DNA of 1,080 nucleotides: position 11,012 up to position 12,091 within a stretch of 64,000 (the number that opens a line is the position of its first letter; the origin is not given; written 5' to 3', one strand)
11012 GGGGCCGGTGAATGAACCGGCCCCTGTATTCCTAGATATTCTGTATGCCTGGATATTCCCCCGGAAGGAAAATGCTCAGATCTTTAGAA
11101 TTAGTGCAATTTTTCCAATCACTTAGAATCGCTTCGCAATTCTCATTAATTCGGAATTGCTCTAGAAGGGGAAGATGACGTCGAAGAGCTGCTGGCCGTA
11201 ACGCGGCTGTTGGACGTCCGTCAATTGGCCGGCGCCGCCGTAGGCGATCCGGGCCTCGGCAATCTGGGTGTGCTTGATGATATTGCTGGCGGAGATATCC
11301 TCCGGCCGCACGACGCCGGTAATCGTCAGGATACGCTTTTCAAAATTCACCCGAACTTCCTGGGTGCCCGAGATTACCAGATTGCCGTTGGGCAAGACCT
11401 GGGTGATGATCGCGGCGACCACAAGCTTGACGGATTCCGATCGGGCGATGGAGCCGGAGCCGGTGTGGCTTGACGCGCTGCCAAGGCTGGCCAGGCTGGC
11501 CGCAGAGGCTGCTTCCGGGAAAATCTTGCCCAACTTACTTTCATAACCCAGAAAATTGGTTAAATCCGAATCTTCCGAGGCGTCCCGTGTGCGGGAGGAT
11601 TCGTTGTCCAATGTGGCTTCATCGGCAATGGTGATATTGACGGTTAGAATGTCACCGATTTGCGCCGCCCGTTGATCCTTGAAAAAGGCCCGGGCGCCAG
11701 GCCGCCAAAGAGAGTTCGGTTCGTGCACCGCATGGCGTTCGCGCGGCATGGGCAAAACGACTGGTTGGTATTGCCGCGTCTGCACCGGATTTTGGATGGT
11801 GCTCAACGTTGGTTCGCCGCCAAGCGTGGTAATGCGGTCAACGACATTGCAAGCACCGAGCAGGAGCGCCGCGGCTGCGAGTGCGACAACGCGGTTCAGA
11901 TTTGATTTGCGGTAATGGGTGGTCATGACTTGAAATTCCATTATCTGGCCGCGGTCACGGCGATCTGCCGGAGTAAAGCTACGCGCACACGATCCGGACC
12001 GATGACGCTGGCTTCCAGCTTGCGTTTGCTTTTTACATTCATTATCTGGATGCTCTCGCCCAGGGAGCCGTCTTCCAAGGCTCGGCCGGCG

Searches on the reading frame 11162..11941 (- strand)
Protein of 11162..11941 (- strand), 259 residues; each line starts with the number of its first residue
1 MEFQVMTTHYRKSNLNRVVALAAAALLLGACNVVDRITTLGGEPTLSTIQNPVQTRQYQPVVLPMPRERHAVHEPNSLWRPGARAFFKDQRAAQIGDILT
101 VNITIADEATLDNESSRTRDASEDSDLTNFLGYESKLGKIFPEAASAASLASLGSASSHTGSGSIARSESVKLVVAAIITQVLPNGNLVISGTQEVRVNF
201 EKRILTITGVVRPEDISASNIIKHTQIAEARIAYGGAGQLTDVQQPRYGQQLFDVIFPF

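Call 16: search_protein_families(library=pfam, proteins=[window:11162-11941:-])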
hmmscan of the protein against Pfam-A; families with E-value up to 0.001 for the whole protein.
window:11162-11941:- (259 aa): 1 family
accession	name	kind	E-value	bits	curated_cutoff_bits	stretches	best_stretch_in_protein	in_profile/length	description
PF02107.21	FlgH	-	1.8e-55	187.6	27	1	74-258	3-172/172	Flagellar L-ring protein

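Call 73: find_homologous_proteins(query=window:11162-11941:-, max_evalue=1e-80)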
Query window:11162-11941:- (259 aa): 1012 proteins with E <= 1e-80 among 8000 candidates; the best 120 are listed.
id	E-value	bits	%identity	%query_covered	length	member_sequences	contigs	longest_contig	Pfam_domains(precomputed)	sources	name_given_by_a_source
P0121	2.9e-159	546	100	98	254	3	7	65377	PF02107.22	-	-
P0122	1.9e-138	478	87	98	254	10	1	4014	PF02107.22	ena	-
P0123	2.5e-138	477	87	98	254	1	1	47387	PF02107.22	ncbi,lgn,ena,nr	ncbi:MAG: flagellar basal body L-ring protein FlgH [Proteobacteria bacterium]|nr:flagellar basal bod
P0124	7.3e-138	476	85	98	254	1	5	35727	PF02107.22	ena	-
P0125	4.2e-134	464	84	98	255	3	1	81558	PF02107.22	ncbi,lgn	-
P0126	1.2e-133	462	84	98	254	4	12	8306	PF02107.22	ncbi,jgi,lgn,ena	-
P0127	7.2e-133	460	82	98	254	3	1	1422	PF02107.22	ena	-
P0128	2.1e-131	455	82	98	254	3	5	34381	PF02107.22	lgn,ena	-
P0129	6.1e-130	450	84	92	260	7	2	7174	PF02107.22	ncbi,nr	ncbi:MAG: flagellar basal body L-ring protein FlgH [Rhodospirillaceae bacterium]|nr:flagellar basal 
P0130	4.0e-129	447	80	99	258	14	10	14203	PF02107.22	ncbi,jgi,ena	-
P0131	1.3e-126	439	77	98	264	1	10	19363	PF02107.22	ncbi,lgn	-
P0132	2.6e-124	432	77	97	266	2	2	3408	PF02107.22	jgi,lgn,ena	-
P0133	8.4e-124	430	76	100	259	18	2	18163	PF02107.22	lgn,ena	-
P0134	4.0e-121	421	77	98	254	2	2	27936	PF02107.22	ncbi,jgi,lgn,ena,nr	ncbi:MAG: flagellar basal body L-ring protein FlgH [Alphaproteobacteria bacterium]|jgi:flagellar L-r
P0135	7.5e-116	404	86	83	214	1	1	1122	PF02107.22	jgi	jgi:flagellar L-ring protein precursor FlgH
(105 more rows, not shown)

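Call 74: find_encoding_contigs(protein=P0123, flank=10000, max_places=1)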
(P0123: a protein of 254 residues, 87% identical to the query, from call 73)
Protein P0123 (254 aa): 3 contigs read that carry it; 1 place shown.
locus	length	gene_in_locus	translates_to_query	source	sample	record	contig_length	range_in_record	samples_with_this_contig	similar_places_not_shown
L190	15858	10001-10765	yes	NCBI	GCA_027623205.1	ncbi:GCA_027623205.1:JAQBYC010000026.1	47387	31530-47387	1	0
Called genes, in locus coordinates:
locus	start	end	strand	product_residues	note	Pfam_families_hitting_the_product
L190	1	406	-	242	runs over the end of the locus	PF13677:MotB_plug, PF00691:OmpA (weak)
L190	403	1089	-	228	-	-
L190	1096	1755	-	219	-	PF04344:CheZ (weak)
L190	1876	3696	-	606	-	-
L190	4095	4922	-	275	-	PF03448:MgtE_N (weak)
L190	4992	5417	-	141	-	PF20072:DUF6468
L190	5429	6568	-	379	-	PF02154:FliM, PF01052:FliMN_C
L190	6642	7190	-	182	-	PF03748:FliL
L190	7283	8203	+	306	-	PF00460:Flg_bb_rod (weak), PF22692:LlgE_F_G_D1, PF06429:Flg_bbr_C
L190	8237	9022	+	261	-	PF00460:Flg_bb_rod, PF22692:LlgE_F_G_D1, PF06429:Flg_bbr_C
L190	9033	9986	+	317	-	PF08666:SAF, PF13144:ChapFlgA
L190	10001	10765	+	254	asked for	PF02107:FlgH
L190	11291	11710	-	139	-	PF21157:DksA_N, PF01258:zf-dskA_traR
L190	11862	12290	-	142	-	PF10768:FliX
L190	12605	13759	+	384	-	PF02119:FlgI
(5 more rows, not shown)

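Call 75: find_encoding_contigs(protein=P0124, flank=10000, max_places=1)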
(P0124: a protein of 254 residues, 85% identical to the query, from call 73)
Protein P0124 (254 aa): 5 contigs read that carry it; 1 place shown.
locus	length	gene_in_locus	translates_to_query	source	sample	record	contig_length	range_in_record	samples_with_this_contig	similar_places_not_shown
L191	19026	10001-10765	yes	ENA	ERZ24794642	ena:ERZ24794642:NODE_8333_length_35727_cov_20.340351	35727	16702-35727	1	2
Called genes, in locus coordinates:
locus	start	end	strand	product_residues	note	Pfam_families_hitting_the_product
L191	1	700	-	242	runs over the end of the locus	PF13677:MotB_plug, PF00691:OmpA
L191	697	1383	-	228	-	-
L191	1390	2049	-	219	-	PF04344:CheZ (weak)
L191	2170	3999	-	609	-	-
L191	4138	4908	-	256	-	PF03448:MgtE_N (weak)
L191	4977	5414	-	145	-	PF20155:TMP_3 (faint), PF20072:DUF6468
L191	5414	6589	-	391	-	PF02154:FliM, PF01052:FliMN_C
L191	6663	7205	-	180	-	PF03748:FliL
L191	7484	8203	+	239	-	PF00460:Flg_bb_rod, PF22692:LlgE_F_G_D1, PF06429:Flg_bbr_C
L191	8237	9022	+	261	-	PF00460:Flg_bb_rod, PF22692:LlgE_F_G_D1, PF06429:Flg_bbr_C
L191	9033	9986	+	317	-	PF08666:SAF, PF13144:ChapFlgA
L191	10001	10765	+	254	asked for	PF02107:FlgH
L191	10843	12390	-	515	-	PF00501:AMP-binding, PF13193:AMP-binding_C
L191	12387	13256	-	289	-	PF04909:Amidohydro_2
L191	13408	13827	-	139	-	PF21157:DksA_N, PF01258:zf-dskA_traR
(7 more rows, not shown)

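Call 76: find_encoding_contigs(protein=P0125, flank=10000, max_places=1)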
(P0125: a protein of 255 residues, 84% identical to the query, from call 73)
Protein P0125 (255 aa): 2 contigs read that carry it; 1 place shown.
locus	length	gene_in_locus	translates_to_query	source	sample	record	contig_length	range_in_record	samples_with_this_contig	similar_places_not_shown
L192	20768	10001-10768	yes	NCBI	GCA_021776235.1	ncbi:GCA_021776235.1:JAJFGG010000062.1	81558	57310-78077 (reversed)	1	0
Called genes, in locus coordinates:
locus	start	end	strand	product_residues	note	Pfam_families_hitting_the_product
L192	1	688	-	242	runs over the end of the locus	PF13677:MotB_plug, PF00691:OmpA (weak)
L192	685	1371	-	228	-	-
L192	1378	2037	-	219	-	PF04344:CheZ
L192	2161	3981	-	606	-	-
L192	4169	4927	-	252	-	PF03448:MgtE_N (weak)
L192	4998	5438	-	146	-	PF20072:DUF6468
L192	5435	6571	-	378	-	PF02154:FliM, PF01052:FliMN_C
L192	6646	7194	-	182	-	PF03748:FliL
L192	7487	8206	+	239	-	PF00460:Flg_bb_rod, PF22692:LlgE_F_G_D1, PF06429:Flg_bbr_C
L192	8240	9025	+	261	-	PF00460:Flg_bb_rod, PF22692:LlgE_F_G_D1, PF06429:Flg_bbr_C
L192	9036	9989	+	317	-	PF08666:SAF, PF13144:ChapFlgA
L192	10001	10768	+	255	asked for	PF02107:FlgH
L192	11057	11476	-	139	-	PF21157:DksA_N, PF01258:zf-dskA_traR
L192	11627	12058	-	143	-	PF10768:FliX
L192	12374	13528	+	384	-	PF02119:FlgI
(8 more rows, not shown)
